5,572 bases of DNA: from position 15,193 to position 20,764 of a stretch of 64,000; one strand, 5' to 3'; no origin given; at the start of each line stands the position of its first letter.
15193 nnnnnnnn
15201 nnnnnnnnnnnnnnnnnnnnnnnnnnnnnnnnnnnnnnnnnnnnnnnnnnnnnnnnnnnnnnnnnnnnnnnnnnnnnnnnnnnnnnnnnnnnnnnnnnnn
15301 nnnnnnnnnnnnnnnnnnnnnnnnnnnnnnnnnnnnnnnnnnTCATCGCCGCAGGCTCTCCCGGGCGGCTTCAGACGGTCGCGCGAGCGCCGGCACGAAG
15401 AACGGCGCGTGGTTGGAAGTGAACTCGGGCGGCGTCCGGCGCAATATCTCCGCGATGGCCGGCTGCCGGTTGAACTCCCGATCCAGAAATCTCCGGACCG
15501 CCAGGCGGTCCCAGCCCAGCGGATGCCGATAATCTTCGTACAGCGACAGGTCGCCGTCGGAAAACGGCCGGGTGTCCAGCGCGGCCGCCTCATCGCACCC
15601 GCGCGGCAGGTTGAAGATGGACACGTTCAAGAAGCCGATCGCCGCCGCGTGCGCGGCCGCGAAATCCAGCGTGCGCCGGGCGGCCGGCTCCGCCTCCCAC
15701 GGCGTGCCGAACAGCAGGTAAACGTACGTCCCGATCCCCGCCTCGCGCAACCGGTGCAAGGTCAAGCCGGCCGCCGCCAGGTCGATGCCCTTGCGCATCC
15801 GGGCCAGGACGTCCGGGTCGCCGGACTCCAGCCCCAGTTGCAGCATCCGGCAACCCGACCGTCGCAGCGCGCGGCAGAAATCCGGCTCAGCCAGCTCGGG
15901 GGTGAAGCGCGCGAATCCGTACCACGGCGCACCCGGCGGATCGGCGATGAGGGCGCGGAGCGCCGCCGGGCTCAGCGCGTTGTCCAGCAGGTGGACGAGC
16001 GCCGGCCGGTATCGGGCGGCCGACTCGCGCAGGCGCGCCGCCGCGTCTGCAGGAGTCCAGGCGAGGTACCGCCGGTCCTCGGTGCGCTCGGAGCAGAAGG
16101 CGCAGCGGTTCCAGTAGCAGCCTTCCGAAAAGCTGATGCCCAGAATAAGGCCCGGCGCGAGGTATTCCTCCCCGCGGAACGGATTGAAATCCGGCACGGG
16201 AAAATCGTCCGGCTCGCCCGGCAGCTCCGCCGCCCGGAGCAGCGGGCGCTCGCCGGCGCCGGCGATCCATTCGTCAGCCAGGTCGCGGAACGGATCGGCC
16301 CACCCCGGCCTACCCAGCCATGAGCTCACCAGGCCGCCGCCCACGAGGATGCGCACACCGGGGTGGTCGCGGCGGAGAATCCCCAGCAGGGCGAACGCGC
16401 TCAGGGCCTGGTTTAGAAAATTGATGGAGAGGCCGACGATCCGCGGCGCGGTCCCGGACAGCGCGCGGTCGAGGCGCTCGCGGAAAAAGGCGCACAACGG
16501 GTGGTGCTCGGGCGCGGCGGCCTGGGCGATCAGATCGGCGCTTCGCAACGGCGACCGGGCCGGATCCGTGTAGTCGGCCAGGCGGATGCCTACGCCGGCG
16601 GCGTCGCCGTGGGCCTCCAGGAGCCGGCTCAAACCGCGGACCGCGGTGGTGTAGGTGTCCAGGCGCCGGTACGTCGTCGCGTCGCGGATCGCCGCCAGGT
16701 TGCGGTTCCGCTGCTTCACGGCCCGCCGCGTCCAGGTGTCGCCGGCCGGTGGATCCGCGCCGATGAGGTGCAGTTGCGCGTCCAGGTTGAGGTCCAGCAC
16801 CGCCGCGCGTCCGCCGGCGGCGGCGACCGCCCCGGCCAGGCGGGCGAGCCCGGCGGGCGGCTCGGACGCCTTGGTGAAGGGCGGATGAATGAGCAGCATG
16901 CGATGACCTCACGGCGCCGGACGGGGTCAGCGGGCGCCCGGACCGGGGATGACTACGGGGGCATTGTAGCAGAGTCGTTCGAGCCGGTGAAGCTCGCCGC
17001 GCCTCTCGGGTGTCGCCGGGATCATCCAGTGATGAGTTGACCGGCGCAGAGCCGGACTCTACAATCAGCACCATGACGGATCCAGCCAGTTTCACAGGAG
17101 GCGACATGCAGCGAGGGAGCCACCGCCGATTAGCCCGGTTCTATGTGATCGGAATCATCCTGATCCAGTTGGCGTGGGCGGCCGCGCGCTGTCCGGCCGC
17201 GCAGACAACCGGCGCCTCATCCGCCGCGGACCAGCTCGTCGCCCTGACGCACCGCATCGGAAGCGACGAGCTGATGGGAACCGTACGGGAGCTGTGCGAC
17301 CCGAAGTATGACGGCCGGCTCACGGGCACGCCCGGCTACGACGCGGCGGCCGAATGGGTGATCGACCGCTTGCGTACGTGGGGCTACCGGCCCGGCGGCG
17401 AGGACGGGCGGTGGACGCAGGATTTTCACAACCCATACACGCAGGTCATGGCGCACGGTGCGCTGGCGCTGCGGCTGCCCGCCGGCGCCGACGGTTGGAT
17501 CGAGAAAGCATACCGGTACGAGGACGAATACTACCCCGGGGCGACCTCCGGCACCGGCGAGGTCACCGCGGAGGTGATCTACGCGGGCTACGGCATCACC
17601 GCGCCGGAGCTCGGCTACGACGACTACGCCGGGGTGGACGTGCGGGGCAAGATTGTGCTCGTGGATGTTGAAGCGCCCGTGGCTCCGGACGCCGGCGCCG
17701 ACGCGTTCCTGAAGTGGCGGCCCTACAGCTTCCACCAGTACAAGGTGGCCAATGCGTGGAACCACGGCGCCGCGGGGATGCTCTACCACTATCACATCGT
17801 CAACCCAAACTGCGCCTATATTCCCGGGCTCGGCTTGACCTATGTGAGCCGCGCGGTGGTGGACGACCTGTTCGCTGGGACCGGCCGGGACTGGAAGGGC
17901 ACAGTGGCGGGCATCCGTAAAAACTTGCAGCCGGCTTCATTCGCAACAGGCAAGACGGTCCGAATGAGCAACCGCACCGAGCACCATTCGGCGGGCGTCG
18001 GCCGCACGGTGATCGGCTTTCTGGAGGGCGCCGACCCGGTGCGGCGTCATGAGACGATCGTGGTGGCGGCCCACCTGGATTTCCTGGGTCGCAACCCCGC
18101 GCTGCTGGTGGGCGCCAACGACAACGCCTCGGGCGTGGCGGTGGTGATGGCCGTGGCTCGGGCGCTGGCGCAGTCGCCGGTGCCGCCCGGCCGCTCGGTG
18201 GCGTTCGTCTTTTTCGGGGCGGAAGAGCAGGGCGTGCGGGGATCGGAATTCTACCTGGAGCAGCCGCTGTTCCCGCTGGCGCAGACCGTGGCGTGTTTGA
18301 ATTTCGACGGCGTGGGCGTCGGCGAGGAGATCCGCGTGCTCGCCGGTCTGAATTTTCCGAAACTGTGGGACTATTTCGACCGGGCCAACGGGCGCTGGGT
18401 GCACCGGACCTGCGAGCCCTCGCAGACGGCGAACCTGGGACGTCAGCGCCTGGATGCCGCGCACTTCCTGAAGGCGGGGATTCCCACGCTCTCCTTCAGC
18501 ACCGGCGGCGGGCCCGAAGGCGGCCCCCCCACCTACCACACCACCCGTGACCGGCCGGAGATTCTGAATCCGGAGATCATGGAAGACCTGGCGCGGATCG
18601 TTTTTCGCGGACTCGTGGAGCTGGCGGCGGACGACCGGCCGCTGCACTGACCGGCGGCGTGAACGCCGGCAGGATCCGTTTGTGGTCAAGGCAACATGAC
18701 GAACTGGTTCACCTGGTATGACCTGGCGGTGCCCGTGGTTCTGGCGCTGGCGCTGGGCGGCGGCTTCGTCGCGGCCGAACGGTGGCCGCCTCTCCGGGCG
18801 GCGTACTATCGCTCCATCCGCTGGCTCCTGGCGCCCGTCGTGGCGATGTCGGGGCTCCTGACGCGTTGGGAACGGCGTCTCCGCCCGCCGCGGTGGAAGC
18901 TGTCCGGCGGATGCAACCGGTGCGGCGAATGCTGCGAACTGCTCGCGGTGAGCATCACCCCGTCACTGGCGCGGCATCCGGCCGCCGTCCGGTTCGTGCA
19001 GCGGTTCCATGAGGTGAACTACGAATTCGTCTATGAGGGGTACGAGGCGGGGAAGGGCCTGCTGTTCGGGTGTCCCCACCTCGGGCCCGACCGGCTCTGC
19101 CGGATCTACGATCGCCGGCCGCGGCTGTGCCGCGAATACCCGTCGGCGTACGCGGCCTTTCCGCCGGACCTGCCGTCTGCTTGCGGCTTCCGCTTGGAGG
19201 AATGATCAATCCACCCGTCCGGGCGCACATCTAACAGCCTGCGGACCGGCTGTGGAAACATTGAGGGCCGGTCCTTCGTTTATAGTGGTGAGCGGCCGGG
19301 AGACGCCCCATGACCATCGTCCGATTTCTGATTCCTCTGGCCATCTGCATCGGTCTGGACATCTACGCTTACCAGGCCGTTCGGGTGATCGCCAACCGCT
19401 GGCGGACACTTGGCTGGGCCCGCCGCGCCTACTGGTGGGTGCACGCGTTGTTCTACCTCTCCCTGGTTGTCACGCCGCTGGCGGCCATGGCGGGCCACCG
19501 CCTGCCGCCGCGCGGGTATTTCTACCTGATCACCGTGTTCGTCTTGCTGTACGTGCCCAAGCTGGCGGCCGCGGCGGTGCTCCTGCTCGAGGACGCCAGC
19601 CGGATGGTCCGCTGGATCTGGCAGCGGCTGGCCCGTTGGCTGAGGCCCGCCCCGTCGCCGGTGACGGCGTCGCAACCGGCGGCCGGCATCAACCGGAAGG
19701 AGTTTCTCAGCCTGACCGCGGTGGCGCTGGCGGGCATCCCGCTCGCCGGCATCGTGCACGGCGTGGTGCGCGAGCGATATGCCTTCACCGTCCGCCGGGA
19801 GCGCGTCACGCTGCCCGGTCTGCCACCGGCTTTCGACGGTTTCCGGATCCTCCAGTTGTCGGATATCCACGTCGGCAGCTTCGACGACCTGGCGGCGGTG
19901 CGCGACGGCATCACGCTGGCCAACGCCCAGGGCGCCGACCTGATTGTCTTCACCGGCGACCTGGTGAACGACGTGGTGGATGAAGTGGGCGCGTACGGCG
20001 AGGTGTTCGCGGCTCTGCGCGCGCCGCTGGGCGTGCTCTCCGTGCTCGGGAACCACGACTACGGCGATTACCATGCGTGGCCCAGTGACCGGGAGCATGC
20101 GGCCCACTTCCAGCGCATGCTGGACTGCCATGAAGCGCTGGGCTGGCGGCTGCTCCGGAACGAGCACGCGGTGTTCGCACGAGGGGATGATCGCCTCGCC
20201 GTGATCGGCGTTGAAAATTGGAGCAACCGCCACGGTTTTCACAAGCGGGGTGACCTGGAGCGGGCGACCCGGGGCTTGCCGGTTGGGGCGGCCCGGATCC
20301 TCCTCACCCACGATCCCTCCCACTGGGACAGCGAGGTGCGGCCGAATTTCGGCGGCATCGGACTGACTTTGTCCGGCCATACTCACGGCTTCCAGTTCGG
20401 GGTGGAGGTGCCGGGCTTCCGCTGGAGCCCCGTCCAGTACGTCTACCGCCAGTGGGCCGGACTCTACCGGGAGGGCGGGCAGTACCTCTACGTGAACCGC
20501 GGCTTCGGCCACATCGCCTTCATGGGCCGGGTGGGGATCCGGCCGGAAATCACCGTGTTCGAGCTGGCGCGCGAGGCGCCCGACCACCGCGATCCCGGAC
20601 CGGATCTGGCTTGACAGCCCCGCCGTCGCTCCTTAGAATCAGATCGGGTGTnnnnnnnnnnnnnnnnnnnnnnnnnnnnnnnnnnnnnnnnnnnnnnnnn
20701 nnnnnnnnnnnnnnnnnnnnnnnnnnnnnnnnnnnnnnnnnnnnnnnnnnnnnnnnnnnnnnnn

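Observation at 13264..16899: Three-gene tailoring cassette: B12-binding radical SAM, SPASM-domain radical SAM and class I SAM methyltransferase, with no precursor peptide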

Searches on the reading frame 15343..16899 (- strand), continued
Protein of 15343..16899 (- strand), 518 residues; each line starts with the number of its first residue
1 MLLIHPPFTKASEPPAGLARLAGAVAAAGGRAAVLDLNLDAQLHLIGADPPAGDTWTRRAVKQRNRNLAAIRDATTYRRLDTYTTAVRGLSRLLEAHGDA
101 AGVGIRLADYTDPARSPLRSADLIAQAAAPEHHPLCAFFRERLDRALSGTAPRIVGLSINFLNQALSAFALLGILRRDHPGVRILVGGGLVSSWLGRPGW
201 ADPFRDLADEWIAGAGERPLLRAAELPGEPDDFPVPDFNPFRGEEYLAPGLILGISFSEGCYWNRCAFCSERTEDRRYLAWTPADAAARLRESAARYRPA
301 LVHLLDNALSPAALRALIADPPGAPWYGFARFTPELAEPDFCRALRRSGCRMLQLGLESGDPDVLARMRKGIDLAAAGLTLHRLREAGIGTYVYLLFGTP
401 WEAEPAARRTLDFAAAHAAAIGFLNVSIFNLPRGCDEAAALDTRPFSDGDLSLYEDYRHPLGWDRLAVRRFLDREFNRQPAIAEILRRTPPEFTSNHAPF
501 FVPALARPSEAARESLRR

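Call 47: fold_search(model_id=the predicted structure, library=pdb)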
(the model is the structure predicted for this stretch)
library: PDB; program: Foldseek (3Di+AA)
matches with E <= 10: 1366; with E <= 0.001: 56
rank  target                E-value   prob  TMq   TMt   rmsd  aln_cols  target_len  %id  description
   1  6fd2_B                5.7e-12  1.00  0.56  0.64   6.9       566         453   16  Radical SAM 1,2-diol dehydratase AprD4 in complex with its substrate paromamine (released 2018-01-17)
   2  6fd2_A                8.8e-12  1.00  0.58  0.65   5.5       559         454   16  Radical SAM 1,2-diol dehydratase AprD4 in complex with its substrate paromamine (released 2018-01-17)
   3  6wte_B                3.3e-11  1.00  0.48  0.47   9.7       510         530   17  Structure of radical S-adenosylmethionine methyltransferase, TsrM, from Kitasatospora setae with cobalamin and [4Fe-4S (released 2020-12-23)
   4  9ccb                  6.0e-11  1.00  0.40  0.49  11.9       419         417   20  X-ray crystal structure of methyl-coenzyme M reductase glutamine methylase (MgmA) from Methanothermobacter marburgensis  (released 2025-01-01)
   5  6wtf_A                7.1e-11  1.00  0.47  0.45   9.4       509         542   17  Structure of radical S-adenosylmethionine methyltransferase, TsrM, from Kitasatospora setae with tryptophan substrate  (released 2020-12-23)
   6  6wte_A                8.8e-11  1.00  0.48  0.44   8.8       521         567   16  Structure of radical S-adenosylmethionine methyltransferase, TsrM, from Kitasatospora setae with cobalamin and [4Fe-4S (released 2020-12-23)
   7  6wtf_B                2.1e-10  1.00  0.50  0.48   9.0       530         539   16  Structure of radical S-adenosylmethionine methyltransferase, TsrM, from Kitasatospora setae with tryptophan substrate  (released 2020-12-23)
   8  5ul3                  7.5e-10  1.00  0.43  0.32   6.4       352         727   18  Structure of Cobalamin-dependent S-adenosylmethionine radical enzyme OxsB with aqua-cobalamin bound (released 2017-04-19)
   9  5ul4                  1.6e-09  1.00  0.43  0.32   6.4       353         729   17  Structure of Cobalamin-dependent S-adenosylmethionine radical enzyme OxsB with aqua-cobalamin and S-adenosylmethionine b (released 2017-04-19)
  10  5ul2                  2.4e-09  1.00  0.40  0.30   5.4       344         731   17  Structure of Apo, SeMet-labeled Cobalamin-dependent S-adenosylmethionine radical enzyme OxsB (released 2017-04-19)
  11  9n1d                  3.0e-09  1.00  0.43  0.37   6.8       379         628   14  Crystal structure of CysS from Corallococcus sp. CA054B with 5'-deoxyadenosine and methionine bound (released 2026-01-28)
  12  9a6d_A                3.3e-09  1.00  0.41  0.46   6.1       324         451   17  Integrative model of MTAB-YVFG by crosslinking MS and deep learning (released 2024-09-18)
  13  7mjw_A                6.4e-08  1.00  0.42  0.49   4.9       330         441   14  Methylated MiaB in the complex with 5'-deoxyadenosine, methionine and RNA (released 2021-09-15)
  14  7mjz                  7.5e-08  1.00  0.42  0.49   5.2       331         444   14  The structure of MiaB with pentasulfide bridge (released 2021-09-15)
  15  4jc0_A                1.0e-07  1.00  0.42  0.50   5.2       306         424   15  Crystal structure of Thermotoga maritima holo RimO in complex with pentasulfide, Northeast Structural Genomics Consort (released 2013-04-10)
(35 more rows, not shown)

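Call 68: search_protein_families(library=pfam, alignment_id=A3, max_evalue=0.00001)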
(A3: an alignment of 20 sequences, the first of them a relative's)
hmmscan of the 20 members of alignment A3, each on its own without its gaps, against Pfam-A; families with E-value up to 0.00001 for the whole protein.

A. member 1, L011:11503-12537:+ (344 aa): 1 family
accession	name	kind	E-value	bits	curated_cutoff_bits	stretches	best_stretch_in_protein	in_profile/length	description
PF01636.29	APH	-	7.3e-35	121.3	23.2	1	51-284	6-238/239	Phosphotransferase enzyme family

B. families by the number of members that match (of 20 scanned): 31 families (the first 25 are shown)
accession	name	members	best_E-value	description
PF03486.20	HI0933_like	3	3.9e-88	HI0933-like protein Rossmann domain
PF01636.29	APH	3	7.3e-35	Phosphotransferase enzyme family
PF22780.1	HI0933_like_1st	3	3e-34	HI0933-like protein barrel and H2TH domain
PF00890.30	FAD_binding_2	3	3.2e-12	FAD binding domain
PF01134.28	GIDA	3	9.8e-11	Glucose inhibited division protein A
PF01266.30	DAO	3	6.7e-10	FAD dependent oxidoreductase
PF12831.13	FAD_oxidored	3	1.2e-09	FAD dependent oxidoreductase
PF07992.20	Pyr_redox_2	3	4.7e-09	Pyridine nucleotide-disulphide oxidoreductase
PF01494.25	FAD_binding_3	3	1.4e-07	FAD binding domain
PF01554.23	MatE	2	8.8e-45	MatE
PF13649.12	Methyltransf_25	2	3.4e-19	Methyltransferase domain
PF00730.31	HhH-GPD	2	7.6e-18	HhH-GPD superfamily base excision DNA repair protein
PF08241.18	Methyltransf_11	2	3.1e-15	Methyltransferase domain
PF13847.12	Methyltransf_31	2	3.1e-13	Methyltransferase domain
PF08242.18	Methyltransf_12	2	3.1e-10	Methyltransferase domain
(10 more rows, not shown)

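Call 69: search_protein_families(library=pfam, alignment_id=A4, max_evalue=0.00001)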
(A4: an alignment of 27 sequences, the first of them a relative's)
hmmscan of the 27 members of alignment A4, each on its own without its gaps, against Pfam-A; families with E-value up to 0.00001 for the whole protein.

A. member 1, L001:7163-7960:+ (265 aa): 3 families
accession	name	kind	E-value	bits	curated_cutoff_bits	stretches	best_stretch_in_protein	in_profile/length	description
PF00005.33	ABC_tran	-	3.1e-28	99.5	25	1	23-176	2-137/137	ABC transporter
PF13304.12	AAA_21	-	5.9e-07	30.3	27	0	138-208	228-300/304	AAA domain, putative AbiEii toxin, Type IV TA system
PF02463.25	SMC_N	-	3.1e-06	27.2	40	0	33-215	25-208/220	RecF/RecN/SMC N terminal domain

B. families by the number of members that match (of 27 scanned): 26 families (the first 25 are shown)
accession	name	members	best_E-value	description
PF04055.27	Radical_SAM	2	3.7e-29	Radical SAM superfamily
PF06969.22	HemN_C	2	7.2e-12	HemN C-terminal domain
PF00375.23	SDF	1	1.1e-87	Sodium:dicarboxylate symporter family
PF01406.26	tRNA-synt_1e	1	6.9e-70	tRNA synthetases class I (C) catalytic domain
PF01182.26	Glucosamine_iso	1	2.2e-55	Glucosamine-6-phosphate isomerases/6-phosphogluconolactonase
PF01300.24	Sua5_yciO_yrdC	1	6.8e-55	Telomere recombination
PF01261.30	AP_endonuc_2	1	5.5e-48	Xylose isomerase-like TIM barrel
PF00441.29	Acyl-CoA_dh_1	1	5.2e-41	Acyl-CoA dehydrogenase, C-terminal domain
PF00390.24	malic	1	7.2e-34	Malic enzyme, N-terminal domain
PF02653.21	BPD_transp_2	1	9.4e-33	Branched-chain amino acid transport system / permease component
PF21263.2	Acyl-CoA-dh_C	1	4.6e-30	Acyl-CoA dehydrogenase, C-terminal domain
PF02771.21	Acyl-CoA_dh_N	1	1.7e-29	Acyl-CoA dehydrogenase, N-terminal domain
PF00005.33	ABC_tran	1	3.1e-28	ABC transporter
PF03949.21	Malic_M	1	1.1e-24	Malic enzyme, NAD binding domain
PF02770.24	Acyl-CoA_dh_M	1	3.9e-24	Acyl-CoA dehydrogenase, middle domain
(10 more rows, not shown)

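Call 83: search_protein_families(library=padloc, proteins=[window:15343-16899:-], max_evalue=0.001)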
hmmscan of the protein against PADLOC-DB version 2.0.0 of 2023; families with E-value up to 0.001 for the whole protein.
window:15343-16899:- (518 aa): 0 families

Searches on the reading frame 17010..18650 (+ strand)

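Call 3: search_protein_families(library=pfam, proteins=[window:17010-18650:+], max_evalue=0.01)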
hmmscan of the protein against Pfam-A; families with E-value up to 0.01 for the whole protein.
window:17010-18650:+ (546 aa): 4 families
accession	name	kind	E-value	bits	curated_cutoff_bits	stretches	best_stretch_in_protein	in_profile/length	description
PF04389.22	Peptidase_M28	-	1.9e-37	129.3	21.3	1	334-531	2-189/193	Peptidase family M28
PF02225.27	PA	-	5.1e-06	27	23.9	1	185-278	1-89/95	PA domain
PF01546.33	Peptidase_M20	-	8.4e-06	26.3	24.6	1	368-432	32-98/206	Peptidase family M20/M25/M40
PF16254.10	DUF4910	-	0.0045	16.3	26.6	0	347-531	68-237/247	Domain of unknown function (DUF4910)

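Call 4: search_protein_families(library=ncbifam, proteins=[window:17010-18650:+], max_evalue=0.01)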
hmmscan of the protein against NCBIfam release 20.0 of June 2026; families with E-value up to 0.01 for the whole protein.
window:17010-18650:+ (546 aa): 3 families
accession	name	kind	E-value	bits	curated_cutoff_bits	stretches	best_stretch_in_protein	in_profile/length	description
NF045908.1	AminopepLapALeg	equivalog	3.8e-11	42.5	600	1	348-540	205-395/396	aminopeptidase LapA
NF007568.0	PRK10199.1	equivalog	1.2e-06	28.1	298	1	366-456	138-227/346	aminopeptidase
NF005913.0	PRK07906.1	subfamily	0.0013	17.5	382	0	368-417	118-168/442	hypothetical protein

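Call 83: search_protein_families(library=padloc, proteins=[window:17106-18650:+], max_evalue=0.001)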
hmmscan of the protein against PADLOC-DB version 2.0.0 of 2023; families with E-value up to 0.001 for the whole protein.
window:17106-18650:+ (514 aa): 0 families

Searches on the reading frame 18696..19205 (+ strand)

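Call 3: search_protein_families(library=pfam, proteins=[window:18696-19205:+], max_evalue=0.01)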
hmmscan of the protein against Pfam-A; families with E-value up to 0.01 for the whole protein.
window:18696-19205:+ (169 aa): 1 family
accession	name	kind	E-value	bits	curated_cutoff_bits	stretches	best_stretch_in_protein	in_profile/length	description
PF03692.20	CxxCxxCC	-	7.5e-10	39.8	23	1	73-160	2-81/85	Putative zinc- or iron-chelating domain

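Call 4: search_protein_families(library=ncbifam, proteins=[window:18696-19205:+], max_evalue=0.01)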
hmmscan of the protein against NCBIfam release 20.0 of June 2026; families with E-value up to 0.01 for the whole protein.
window:18696-19205:+ (169 aa): 0 families

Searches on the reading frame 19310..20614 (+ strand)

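Call 3: search_protein_families(library=pfam, proteins=[window:19310-20614:+], max_evalue=0.01)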
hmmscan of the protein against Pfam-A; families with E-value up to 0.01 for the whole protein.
window:19310-20614:+ (434 aa): 1 family
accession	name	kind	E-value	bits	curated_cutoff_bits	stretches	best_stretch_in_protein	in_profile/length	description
PF00149.33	Metallophos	-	1.4e-13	52.2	21.5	1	178-360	1-190/191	Calcineurin-like phosphoesterase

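Call 4: search_protein_families(library=ncbifam, proteins=[window:19310-20614:+], max_evalue=0.01)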
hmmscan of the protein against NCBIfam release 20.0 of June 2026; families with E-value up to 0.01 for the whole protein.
window:19310-20614:+ (434 aa): 2 families
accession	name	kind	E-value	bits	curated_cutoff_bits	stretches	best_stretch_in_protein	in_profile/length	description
NF008460.0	PRK11340.1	equivalog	6.5e-27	94.6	188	1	127-419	3-270/271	phosphodiesterase YaeI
NF033458.1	lipid_A_LpxG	equivalog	3.4e-20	72.6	350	2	161-254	28-122/321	UDP-2,3-diacylglucosamine diphosphatase LpxG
